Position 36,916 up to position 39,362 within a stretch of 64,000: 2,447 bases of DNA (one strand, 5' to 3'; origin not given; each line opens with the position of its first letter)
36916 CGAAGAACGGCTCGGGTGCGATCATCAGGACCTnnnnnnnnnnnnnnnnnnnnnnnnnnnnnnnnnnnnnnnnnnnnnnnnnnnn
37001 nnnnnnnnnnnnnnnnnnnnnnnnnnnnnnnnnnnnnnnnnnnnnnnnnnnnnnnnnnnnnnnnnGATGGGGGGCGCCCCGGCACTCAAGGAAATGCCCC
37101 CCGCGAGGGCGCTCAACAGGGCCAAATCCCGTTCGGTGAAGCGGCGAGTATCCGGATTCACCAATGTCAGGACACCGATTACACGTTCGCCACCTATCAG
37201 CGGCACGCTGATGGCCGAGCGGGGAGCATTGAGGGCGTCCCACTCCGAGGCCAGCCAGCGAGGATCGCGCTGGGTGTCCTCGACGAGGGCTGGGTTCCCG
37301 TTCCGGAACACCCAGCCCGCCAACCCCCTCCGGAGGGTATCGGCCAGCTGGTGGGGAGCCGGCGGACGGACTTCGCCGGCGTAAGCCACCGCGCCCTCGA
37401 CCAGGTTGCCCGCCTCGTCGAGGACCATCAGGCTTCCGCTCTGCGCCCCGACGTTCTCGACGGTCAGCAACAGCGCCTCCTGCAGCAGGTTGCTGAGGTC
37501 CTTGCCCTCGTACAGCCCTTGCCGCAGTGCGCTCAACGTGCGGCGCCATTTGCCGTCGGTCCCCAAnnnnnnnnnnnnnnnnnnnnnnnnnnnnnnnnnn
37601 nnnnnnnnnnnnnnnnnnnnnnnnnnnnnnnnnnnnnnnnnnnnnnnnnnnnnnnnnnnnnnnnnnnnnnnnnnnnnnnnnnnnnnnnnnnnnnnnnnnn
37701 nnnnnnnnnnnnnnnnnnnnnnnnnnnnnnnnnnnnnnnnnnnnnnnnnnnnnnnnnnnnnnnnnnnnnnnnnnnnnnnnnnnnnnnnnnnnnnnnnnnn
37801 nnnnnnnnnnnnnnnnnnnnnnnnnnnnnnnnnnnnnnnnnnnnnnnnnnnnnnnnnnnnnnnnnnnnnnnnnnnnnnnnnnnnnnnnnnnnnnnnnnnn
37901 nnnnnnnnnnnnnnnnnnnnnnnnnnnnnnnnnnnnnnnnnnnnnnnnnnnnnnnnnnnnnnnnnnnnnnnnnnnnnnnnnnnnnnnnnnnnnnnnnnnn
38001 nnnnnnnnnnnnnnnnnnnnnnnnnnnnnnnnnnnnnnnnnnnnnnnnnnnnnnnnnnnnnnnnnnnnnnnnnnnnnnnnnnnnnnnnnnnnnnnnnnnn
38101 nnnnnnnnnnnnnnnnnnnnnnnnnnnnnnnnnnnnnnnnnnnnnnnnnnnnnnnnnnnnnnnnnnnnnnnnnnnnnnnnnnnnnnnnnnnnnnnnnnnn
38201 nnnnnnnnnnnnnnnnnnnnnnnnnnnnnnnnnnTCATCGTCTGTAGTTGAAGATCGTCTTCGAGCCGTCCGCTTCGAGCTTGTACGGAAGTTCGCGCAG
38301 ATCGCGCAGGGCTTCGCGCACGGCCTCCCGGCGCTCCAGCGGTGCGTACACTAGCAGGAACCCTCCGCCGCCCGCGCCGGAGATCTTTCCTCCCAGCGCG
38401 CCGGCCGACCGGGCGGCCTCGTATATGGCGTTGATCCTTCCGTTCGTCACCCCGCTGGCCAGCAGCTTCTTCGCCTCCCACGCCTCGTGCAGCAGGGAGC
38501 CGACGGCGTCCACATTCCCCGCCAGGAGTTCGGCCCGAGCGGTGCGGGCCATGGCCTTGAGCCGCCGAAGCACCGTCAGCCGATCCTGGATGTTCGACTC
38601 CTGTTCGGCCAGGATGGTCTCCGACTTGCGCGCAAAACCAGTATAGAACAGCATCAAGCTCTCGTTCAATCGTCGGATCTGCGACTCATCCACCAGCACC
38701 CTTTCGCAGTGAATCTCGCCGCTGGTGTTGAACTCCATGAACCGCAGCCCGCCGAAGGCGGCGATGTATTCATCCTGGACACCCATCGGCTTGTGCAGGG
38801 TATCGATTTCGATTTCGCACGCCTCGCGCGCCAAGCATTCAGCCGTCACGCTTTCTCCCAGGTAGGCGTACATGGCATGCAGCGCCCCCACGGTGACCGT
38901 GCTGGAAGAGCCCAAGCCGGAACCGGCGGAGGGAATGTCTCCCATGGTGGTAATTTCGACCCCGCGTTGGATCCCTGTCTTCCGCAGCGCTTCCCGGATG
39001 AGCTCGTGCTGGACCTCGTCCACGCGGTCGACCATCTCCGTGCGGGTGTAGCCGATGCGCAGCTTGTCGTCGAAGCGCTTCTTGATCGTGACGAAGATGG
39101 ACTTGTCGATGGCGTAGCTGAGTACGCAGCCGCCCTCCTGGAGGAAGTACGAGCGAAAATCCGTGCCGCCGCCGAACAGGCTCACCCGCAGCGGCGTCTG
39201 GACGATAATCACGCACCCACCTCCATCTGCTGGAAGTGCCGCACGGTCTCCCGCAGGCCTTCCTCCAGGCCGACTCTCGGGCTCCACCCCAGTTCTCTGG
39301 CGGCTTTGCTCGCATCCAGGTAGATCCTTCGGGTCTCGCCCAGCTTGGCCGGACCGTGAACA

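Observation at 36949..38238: Phosphoheptose-isomerase-like SIS domain fused to a GAF sensor domain inside a heptose module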

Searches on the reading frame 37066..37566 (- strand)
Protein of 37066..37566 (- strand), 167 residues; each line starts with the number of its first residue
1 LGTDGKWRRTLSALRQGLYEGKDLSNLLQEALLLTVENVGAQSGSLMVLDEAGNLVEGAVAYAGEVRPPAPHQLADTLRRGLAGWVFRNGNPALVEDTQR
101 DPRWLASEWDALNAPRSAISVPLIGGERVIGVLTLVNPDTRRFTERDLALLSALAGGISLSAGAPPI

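Call 44: predict_structure(alignment_id=A3)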
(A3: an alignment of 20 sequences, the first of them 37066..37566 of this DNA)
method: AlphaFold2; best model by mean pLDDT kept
length: 167 residues; sequences in the alignment: 20
mean_pLDDT: 86.4   pTM: 0.83
mean pLDDT of the five models: 86.4, 86.0, 84.7, 82.4, 82.4
residues with pLDDT >= 90: 101; 70-90: 49; 50-70: 10; < 50: 7
segments of 3 or more residues with pLDDT < 50: 163-167
pLDDT, mean of each block of 10 residues (from residue 1): 67 73 84 92 94 92 90 91 96 96 85 87 91 95 94 83 48
secondary structure, 60 per line:
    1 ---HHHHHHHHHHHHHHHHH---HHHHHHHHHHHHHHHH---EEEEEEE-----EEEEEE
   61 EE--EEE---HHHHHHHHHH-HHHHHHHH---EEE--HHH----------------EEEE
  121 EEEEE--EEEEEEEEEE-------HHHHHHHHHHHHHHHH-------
elements in order: H4-20 H24-39 E43-49 E55-62 E65-67 H71-80 H82-89 E93-95 E117-125 E128-137 H145-160
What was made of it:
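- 37084..37551 (-): GAF domain (residues 211-366), with family-invariant GLAGWV, T..DPRW and W314 motifs. The AF2 domain model has pLDDT 86 and pTM 0.83 (call 44).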

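Call 46: fold_search(model_id=the predicted structure, library=pdb)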
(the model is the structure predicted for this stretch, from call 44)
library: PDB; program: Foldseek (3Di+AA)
matches with E <= 10: 1371; with E <= 0.001: 395
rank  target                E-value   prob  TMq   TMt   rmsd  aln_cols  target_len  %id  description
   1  5w10_B                1.7e-08  1.00  0.58  0.57   6.1       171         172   22  Lcd1 GAF domain in complex with cAMP ligand (released 2017-06-28)
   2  2vzw_B                2.7e-08  1.00  0.59  0.65   5.9       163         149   20  X-ray structure of the heme-bound GAF domain of sensory histidine kinase DosT of Mycobacterium tuberculosis (released 2009-03-17)
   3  5w10_A                2.7e-08  1.00  0.58  0.56   6.0       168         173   23  Lcd1 GAF domain in complex with cAMP ligand (released 2017-06-28)
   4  4mcw_A                2.9e-08  1.00  0.63  0.32   4.6       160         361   22  Crystal structure of a HD-GYP domain (a cyclic-di-GMP phosphodiesterase) containing a tri-nuclear metal centre (released 2014-02-19)
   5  5w10_C                3.7e-08  1.00  0.56  0.55   6.3       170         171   22  Lcd1 GAF domain in complex with cAMP ligand (released 2017-06-28)
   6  4mcw_B                4.8e-08  1.00  0.62  0.31   5.2       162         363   22  Crystal structure of a HD-GYP domain (a cyclic-di-GMP phosphodiesterase) containing a tri-nuclear metal centre (released 2014-02-19)
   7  5w10_D                5.1e-08  1.00  0.56  0.55   6.3       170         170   22  Lcd1 GAF domain in complex with cAMP ligand (released 2017-06-28)
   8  3mmh_A                7.9e-08  1.00  0.61  0.61   5.7       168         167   21  X-ray structure of free methionine-R-sulfoxide reductase from neisseria meningitidis in complex with its substrate (released 2010-05-19)
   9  3ksf_A                1.2e-07  1.00  0.64  0.70   4.4       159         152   20  structure of fRMsr of Staphylococcus aureus (reduced form) (released 2010-05-26)
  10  2w3h_A                1.2e-07  1.00  0.57  0.64   7.7       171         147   18  Cyanide bound structure of the first GAF domain of Mycobacterium tuberculosis DosS (released 2009-03-10)
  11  4g3k_A                1.2e-07  1.00  0.53  0.56   5.6       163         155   20  Crystal structure of a. aeolicus nlh1 gaf domain in an inactive state (released 2013-05-29)
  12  2w3e_B                1.4e-07  1.00  0.58  0.66   4.9       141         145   18  Oxidized structure of the first GAF domain of Mycobacterium tuberculosis DosS (released 2009-03-10)
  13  8jrc_B                1.7e-07  1.00  0.65  0.64   4.7       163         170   16  Crystal structure of the GAF domain of the transcriptional activator NifA (released 2024-06-19)
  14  2vzw_A                1.8e-07  1.00  0.61  0.69   4.7       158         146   22  X-ray structure of the heme-bound GAF domain of sensory histidine kinase DosT of Mycobacterium tuberculosis (released 2009-03-17)
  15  4ynr_B                1.9e-07  1.00  0.61  0.70   4.5       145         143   20  DosS GAFA Domain Reduced CO Bound Crystal Structure (released 2016-02-24)
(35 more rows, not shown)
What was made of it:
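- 37084..37551 (-): Foldseek matches solved GAF domains (call 46).
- On GAF domain (PF13185/PF01590): The domain model matches more than 40 solved GAF chains at probability 1.0 and TM 0.5-0.65 (call 46). The nearest structural matches bind cAMP, haem, Met-sulfoxide or 2-oxoglutarate, or are unliganded, at 14-23% identity (call 46).
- Closest known: Enzymes with an attached GAF domain, such as PtsP. Same: The predicted fold matches these GAF domains at Foldseek probability 1.0 (call 46).
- Checked: The GAF half, modelled alone (pLDDT 86, pTM 0.83), matches many solved GAF domains at Foldseek probability 1.0 (calls 44, 46).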

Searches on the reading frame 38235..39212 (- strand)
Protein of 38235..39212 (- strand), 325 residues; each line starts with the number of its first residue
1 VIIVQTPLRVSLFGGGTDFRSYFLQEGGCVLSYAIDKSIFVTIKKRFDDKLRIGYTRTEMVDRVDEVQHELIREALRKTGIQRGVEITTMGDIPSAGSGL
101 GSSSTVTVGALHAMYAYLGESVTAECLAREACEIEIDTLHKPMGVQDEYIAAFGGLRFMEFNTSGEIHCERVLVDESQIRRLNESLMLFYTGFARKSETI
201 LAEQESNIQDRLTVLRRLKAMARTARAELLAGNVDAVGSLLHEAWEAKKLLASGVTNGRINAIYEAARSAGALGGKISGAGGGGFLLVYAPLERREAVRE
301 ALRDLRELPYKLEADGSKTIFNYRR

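Call 5: search_protein_families(library=pfam, proteins=[window:38235-39209:-], max_evalue=0.01)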
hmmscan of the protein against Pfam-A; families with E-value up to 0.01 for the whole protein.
window:38235-39209:- (324 aa): 2 families
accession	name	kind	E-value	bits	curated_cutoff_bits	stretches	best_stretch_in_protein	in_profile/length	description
PF00288.32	GHMP_kinases_N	-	6.3e-14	52.4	22.3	1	72-154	8-87/87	GHMP kinases N terminal domain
PF08544.19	GHMP_kinases_C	-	5.4e-12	46.4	21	1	225-303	2-81/85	GHMP kinases C terminal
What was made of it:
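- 38235..39212 (-): HddA-like GHMP sugar kinase (325 aa). Its GTG start overlaps the epimerase stop (GTGA). Pfam GHMP_kinases_N/C (call 5).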

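Call 6: search_protein_families(library=ncbifam, proteins=[window:38235-39209:-], max_evalue=0.001)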
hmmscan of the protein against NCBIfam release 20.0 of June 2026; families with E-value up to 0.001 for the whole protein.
window:38235-39209:- (324 aa): 13 families
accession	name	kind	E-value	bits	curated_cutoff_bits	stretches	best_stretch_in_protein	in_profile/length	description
NF049969.1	GlMnHpPKinHddA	equivalog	7.6e-46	157.1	600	1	3-298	5-314/338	D-glycero-D-manno-heptose 7-phosphate kinase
NF009948.0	PRK13412.1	equivalog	6.1e-27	93.7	721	1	72-289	717-935/974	bifunctional fucokinase/fucose-1-phosphate guanylyltransferase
TIGR00549.1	mevalon_kin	equivalog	3e-23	82.7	163.05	1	40-287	30-275/276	mevalonate kinase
NF003036.0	PRK03926.1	equivalog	1.1e-19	70.7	403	1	31-302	26-280/302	mevalonate kinase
NF003006.0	PRK03817.1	equivalog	9.6e-13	47.8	443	2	2-154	3-157/352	galactokinase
NF001816.0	PRK00555.1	equivalog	1.3e-10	40.8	509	1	227-303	263-338/363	galactokinase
TIGR00131.1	gal_kin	equivalog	1.6e-10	40.5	226.65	0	2-121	19-147/388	galactokinase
NF002288.1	PRK01212.1-4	equivalog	1e-08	34.6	194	1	41-133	30-125/303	homoserine kinase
TIGR00191.1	thrB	equivalog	2.3e-08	33.2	168.25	1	65-156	61-145/304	homoserine kinase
NF003705.0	PRK05322.1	equivalog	1.7e-07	30.3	385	0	5-133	24-161/388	galactokinase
TIGR01920.1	Shik_kin_archae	equivalog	8.8e-07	28.5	126.85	1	52-133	38-118/266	shikimate kinase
NF003472.0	PRK05101.1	equivalog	2e-06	27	499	1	2-153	22-181/382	galactokinase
NF040725.1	panto_kin_Meth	equivalog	0.00012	21.1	380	1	33-137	37-138/286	pantoate kinase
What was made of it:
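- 38235..39212 (-): NCBIfam HddA model 157 bits, below the 600 cut-off (call 6).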

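Call 49: search_solved_structures(query=window:38235-39212:-, max_evalue=0.001)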
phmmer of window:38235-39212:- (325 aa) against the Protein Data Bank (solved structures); distinct sequences matched with E-value up to 0.001: 19.
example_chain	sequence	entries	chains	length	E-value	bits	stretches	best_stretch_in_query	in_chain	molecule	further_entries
3k85_A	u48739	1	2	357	4.4e-41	144.2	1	5-316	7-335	D-glycero-D-manno-heptose 1-phosphate kinase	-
4usk_A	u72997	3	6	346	3.6e-40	141.2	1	4-298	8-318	PUTATIVE SUGAR KINASE | SUGAR KINASE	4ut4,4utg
4usm_A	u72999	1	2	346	1.1e-39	139.6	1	4-298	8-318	PUTATIVE SUGAR KINASE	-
4n3o_A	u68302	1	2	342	1.2e-33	119.7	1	3-303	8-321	Putative D-glycero-D-manno-heptose 7-phosphate kinase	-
9iip_A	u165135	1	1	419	6.6e-19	71.4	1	69-293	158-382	L-fucokinase/L-fucose-1-P guanylyltransferase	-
5yys_A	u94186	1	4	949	9.1e-18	67.7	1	69-291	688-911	L-fucokinase, L-fucose-1-P guanylyltransferase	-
9iit_A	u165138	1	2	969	9.7e-18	67.6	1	69-291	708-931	L-fucokinase/L-fucose-1-P guanylyltransferase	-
6mde_A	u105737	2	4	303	3.6e-14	55.9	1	71-302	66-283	Mevalonate kinase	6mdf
4hac_A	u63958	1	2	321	4.4e-14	55.6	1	71-302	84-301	Mevalonate kinase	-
8teb_A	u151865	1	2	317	2e-12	50.1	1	78-302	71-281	Mevalonate kinase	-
2cz9_A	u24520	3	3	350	4.7e-09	39.1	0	220-311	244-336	Probable galactokinase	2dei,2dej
2x7i_A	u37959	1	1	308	1.6e-08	37.3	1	70-290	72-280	MEVALONATE KINASE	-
1s4e_A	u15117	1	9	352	8.5e-08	34.9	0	2-217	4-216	Galactokinase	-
1vis_A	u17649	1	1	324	1.3e-06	31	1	83-305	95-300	Mevalonate kinase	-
1kkh_A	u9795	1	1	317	1.9e-06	30.5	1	83-305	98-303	Mevalonate Kinase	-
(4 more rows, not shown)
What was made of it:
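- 38235..39212 (-): The nearest solved structures are the heptose kinases 3k85, 4usk and 4n3o at E 1e-33 to 1e-41 (call 49).
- On GDP-heptose pathway module (GmhA-HddA-GmhB-HddC): The window kinase (38235-39212) has the heptose kinases 3k85, 4usk and 4n3o as its nearest solved relatives (call 49).
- The kinase's nearest solved relatives are heptose kinases (call 49).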
